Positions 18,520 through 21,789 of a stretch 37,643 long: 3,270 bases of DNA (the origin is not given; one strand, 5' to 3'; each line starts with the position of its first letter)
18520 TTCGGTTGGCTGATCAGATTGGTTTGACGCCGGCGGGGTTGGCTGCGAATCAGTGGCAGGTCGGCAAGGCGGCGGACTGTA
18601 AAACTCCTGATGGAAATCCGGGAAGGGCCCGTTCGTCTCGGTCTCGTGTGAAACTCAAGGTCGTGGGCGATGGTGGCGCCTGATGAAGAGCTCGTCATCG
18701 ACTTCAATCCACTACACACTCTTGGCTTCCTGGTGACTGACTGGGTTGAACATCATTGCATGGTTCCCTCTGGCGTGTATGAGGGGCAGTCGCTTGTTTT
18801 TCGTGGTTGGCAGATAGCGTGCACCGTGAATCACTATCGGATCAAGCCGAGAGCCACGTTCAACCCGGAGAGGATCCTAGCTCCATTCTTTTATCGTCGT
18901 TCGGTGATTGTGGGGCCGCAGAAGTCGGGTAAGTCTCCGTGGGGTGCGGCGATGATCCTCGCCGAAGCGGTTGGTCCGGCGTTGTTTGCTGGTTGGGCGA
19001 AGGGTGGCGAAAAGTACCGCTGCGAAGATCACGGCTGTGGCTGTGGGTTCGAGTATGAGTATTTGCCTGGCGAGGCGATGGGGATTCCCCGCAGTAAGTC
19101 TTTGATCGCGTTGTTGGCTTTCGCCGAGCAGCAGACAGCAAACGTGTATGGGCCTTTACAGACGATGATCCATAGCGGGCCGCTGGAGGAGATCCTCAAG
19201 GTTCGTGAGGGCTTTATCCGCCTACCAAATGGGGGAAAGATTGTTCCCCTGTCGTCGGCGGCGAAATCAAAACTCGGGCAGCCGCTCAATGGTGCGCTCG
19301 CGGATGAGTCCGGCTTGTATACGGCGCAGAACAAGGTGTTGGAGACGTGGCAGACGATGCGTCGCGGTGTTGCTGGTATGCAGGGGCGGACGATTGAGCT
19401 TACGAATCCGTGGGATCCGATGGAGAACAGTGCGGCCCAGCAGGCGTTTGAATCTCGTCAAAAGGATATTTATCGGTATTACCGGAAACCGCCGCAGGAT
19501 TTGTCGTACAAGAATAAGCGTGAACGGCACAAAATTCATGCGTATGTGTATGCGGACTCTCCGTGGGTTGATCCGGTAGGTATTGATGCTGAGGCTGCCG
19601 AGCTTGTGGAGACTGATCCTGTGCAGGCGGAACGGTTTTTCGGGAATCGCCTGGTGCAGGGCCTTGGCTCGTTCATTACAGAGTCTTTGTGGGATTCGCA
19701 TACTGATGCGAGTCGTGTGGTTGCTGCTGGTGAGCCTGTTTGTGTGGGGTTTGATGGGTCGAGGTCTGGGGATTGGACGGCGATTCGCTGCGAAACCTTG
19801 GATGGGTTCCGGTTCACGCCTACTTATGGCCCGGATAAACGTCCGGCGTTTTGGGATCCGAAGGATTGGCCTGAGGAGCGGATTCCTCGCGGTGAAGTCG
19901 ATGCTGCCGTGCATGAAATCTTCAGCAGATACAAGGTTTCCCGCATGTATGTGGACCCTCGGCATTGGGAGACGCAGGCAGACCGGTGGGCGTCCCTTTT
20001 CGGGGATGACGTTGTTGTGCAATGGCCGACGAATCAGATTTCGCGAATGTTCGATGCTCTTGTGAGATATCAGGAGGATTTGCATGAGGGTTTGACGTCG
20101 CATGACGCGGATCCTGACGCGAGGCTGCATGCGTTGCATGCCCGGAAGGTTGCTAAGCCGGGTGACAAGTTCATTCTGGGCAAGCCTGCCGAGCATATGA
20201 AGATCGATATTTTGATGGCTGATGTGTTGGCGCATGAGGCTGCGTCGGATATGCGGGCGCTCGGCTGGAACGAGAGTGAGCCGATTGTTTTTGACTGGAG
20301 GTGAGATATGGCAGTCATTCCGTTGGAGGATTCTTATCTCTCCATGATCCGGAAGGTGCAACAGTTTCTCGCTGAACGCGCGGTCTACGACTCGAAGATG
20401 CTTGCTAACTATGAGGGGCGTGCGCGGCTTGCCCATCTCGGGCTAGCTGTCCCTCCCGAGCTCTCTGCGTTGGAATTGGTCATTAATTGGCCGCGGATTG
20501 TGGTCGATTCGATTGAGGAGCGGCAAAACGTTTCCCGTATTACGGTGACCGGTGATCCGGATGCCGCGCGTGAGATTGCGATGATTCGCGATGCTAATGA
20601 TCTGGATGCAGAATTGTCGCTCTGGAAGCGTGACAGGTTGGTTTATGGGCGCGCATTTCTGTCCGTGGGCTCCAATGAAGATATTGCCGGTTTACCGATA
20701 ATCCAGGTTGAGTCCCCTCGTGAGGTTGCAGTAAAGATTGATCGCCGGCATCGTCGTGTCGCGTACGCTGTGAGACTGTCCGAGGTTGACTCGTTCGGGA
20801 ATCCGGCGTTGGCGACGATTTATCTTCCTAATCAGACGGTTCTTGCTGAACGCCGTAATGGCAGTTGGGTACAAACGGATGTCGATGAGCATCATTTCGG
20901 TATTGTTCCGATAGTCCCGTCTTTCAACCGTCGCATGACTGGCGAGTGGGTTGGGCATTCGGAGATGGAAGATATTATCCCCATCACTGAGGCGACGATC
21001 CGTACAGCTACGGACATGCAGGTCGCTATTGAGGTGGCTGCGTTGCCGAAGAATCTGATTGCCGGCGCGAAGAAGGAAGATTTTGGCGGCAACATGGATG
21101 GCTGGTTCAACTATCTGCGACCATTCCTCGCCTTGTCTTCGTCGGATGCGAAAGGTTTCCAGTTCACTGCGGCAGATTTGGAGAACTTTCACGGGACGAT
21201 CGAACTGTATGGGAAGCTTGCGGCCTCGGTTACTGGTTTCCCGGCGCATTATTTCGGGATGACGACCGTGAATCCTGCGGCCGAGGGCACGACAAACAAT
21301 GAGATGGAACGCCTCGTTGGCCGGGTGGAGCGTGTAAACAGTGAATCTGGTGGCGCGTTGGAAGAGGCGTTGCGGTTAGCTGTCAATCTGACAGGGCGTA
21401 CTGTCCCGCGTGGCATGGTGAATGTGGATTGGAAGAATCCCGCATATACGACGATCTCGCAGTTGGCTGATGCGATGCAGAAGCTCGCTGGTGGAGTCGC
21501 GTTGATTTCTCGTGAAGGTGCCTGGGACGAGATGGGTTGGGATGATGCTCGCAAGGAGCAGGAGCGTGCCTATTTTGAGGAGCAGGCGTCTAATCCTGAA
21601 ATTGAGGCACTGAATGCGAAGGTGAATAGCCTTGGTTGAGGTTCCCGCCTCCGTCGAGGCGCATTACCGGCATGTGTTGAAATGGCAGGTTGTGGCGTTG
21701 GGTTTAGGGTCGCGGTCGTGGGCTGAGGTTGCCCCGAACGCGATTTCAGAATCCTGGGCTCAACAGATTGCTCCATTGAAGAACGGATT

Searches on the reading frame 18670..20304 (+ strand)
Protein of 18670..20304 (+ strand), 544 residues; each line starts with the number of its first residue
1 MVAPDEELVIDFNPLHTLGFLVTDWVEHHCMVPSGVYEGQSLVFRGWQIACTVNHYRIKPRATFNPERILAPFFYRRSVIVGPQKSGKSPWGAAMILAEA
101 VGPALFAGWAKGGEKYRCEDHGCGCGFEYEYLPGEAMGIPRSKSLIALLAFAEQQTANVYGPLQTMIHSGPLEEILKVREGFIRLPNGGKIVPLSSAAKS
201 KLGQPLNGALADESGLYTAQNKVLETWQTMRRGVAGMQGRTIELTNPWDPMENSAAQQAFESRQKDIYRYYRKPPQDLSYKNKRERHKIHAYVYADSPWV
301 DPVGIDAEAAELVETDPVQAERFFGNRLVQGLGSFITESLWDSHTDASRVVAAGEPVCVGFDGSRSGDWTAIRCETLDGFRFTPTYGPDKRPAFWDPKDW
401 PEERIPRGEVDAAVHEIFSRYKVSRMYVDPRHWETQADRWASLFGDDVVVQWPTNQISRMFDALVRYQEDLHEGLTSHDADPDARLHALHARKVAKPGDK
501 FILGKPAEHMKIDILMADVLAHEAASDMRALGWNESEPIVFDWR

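Call 36: search_dna_similar(query=window:18670-20304:+, collection=phages, mode=protein, max_rows=25)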
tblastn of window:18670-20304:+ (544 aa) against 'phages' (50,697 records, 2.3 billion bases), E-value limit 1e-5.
Records with a match: 1772; places in all: 1774; records where one place covers at least 80% of the query: 646.
Best place of each record, by identity: <60% 1772.
By first word of the organism name: Mycobacterium 1081; Gordonia 227; Streptomyces 207; Arthrobacter 97; Rhodococcus 56; Brevibacterium 32; Corynebacterium 22; Microbacterium 19; Curtobacterium 10; Fromanvirus 4; and 9 more.
By host as written in the record: Mycobacterium smegmatis mc2 155 752; Gordonia terrae 3612 145; Mycobacterium smegmatis mc#155 136; Arthrobacter globiformis B-2979 56; Mycobacterium smegmatis mc2155 55; Rhodococcus erythropolis RIA 643 39; - 37; Streptomyces griseus ATCC 10137 35; and 136 more.
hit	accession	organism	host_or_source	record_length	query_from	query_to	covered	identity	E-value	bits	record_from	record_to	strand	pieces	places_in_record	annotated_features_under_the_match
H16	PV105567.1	Arthrobacter phage Tiff81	Arthrobacter globiformis B-2979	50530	1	534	98%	52.6%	4e-157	580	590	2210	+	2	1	2: terminase large subunit | 3: terminase large subunit | 1: terminase small subunit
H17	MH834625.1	Arthrobacter phage Richie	Arthrobacter globiformis NRRL B-2979 SEA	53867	1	538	99%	52.1%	6e-159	586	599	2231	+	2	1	2: terminase large subunit, ATPase domain | 3: terminase large subunit, nuclease domain | 1: terminase small subunit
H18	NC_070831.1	Arthrobacter phage Richie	Arthrobacter globiformis NRRL B-2979 SEA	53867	1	538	99%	52.1%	6e-159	586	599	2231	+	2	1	2: terminase large subunit | 3: terminase large subunit | 1: minor tail protein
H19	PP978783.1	Arthrobacter phage Raphaella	Arthrobacter globiformis B-2979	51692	1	538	99%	51.9%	3e-158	584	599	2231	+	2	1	2: terminase large subunit ATPase domain | 3: terminase large subunit nuclease domain | 1: terminase small subunit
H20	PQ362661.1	Arthrobacter phage BenchScraper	Arthrobacter globiformis B-2979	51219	1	538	99%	51.9%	3e-158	584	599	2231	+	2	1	2: terminase large subunit | 3: terminase large subunit | 1: terminase small subunit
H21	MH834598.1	Arthrobacter phage Auxilium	Arthrobacter globiformis NRRL B-2979 SEA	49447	1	538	99%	51.9%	3e-158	584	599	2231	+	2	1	2: terminase large subunit, ATPase domain | 3: terminase large subunit, nuclease domain | 1: terminase small subunit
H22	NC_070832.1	Arthrobacter phage Auxilium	Arthrobacter globiformis NRRL B-2979 SEA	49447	1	538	99%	51.9%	3e-158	584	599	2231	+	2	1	2: terminase large subunit | 3: terminase large subunit | 1: minor tail protein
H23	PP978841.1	Arthrobacter phage BillyTP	Arthrobacter globiformis B-2979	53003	1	538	99%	51.9%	5e-158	583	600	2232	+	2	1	2: terminase large subunit ATPase domain | 3: terminase large subunit nuclease domain | 1: terminase small subunit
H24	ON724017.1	Arthrobacter phage Gorpy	Arthrobacter globiformis NRRL B-2979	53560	1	538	99%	51.9%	7e-158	583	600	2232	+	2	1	2: terminase large subunit, ATPase domain | 3: termiinase large subunit, nuclease domain | 1: terminase small subunit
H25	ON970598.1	Arthrobacter phage Sakai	Arthrobacter globiformis NRRL B-2979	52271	1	538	99%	51.9%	7e-158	583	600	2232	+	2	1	2: terminase large subunit, ATPase domain | 3: terminase large subunit, nuclease domain | 1: terminase small subunit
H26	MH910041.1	Arthrobacter phage Seahorse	Arthrobacter globiformis NRRL B-2979 SEA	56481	1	538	99%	51.9%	2e-157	581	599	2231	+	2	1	2: terminase large subunit, ATPase domain | 3: terminase large subunit, nuclease domain | 1: terminase small subunit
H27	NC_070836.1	Arthrobacter phage Seahorse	Arthrobacter globiformis NRRL B-2979 SEA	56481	1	538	99%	51.9%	2e-157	581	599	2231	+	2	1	2: terminase large subunit | 3: terminase large subunit | 1: minor tail protein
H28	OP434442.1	Arthrobacter phage RadFad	Arthrobacter globiformis B-2979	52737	1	538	99%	51.7%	4e-157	580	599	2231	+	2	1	2: terminase large subunit, ATPase domain | 3: terminase large subunit, nuclease domain | 1: terminase small subunit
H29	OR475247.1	Arthrobacter phage MidnightRain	Arthrobacter globiformis B-2979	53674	1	538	99%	51.7%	5e-157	580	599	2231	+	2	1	2: terminase large subunit | 3: terminase large subunit | 1: terminase small subunit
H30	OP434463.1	Arthrobacter phage EvePickles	Arthrobacter globiformis NRRL B-2979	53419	1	538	97%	52.6%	2e-160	591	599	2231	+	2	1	2: terminase large subunit, ATPase domain | 3: terminase large subunit, nuclease domain | 1: terminase small subunit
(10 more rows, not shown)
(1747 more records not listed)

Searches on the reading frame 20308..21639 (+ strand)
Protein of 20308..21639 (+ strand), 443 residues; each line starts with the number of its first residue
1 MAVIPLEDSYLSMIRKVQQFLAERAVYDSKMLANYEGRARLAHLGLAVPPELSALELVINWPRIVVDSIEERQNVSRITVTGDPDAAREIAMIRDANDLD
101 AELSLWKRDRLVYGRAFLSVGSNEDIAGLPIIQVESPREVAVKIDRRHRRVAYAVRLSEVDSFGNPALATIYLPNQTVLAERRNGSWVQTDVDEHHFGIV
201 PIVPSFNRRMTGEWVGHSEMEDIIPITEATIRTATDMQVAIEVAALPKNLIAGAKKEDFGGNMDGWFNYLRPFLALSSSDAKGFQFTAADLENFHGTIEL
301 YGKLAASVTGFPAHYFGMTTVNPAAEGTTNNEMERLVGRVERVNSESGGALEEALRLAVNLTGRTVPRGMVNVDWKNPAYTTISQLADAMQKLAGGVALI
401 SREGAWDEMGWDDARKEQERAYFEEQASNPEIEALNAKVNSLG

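Call 105: search_protein_families(library=pfam, proteins=[window:20308-21639:+], max_evalue=0.001)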
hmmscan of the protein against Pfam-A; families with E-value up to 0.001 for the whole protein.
window:20308-21639:+ (443 aa): 1 family
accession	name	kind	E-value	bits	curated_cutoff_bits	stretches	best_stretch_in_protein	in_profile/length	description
PF05133.19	SPP1_portal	-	2.2e-22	80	25.5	1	49-428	35-413/416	Phage portal protein, SPP1 Gp6-like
